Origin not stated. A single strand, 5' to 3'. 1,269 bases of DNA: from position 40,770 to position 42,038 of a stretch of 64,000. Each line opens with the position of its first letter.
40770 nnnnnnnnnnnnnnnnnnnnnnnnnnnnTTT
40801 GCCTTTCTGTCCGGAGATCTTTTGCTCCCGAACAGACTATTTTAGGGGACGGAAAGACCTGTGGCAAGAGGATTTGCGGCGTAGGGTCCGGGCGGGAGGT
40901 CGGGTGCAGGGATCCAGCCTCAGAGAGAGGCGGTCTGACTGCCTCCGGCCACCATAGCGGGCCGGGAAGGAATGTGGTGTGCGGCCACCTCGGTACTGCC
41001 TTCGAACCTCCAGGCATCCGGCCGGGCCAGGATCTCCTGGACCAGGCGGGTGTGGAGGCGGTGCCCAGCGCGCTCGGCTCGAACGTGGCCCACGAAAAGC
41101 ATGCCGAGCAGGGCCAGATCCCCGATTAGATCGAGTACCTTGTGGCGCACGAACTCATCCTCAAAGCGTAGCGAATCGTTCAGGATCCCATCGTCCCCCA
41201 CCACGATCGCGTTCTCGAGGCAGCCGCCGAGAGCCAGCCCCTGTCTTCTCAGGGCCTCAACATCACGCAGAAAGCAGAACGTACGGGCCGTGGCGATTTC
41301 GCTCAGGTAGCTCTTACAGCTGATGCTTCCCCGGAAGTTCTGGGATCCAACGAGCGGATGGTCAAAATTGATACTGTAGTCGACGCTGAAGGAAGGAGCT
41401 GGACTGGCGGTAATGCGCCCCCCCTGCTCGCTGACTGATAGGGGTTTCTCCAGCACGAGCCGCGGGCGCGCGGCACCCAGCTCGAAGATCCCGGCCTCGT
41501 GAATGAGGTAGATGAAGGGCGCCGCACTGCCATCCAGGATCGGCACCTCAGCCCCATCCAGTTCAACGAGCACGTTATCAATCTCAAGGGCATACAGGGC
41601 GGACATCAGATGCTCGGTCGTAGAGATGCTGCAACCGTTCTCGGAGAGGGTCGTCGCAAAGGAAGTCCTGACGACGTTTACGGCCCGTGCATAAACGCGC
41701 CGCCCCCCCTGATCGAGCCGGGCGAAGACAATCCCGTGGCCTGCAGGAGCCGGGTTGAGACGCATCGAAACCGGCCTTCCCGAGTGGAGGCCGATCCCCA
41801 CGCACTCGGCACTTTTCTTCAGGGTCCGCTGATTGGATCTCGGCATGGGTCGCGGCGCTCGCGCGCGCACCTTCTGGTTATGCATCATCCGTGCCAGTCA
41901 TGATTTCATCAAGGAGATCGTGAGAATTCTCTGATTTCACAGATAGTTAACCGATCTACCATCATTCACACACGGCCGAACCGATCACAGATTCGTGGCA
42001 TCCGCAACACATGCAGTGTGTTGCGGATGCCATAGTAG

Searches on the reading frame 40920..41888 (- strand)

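Call 35: search_protein_families(library=pfam, proteins=[window:40920-41888:-], max_evalue=0.0001)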
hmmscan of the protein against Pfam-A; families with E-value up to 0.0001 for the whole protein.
window:40920-41888:- (322 aa): 1 family
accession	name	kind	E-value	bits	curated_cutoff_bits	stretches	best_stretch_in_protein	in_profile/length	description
PF03331.19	LpxC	-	1.9e-101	339.5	27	1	20-287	1-267/268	UDP-3-O-acyl N-acetylglycosamine deacetylase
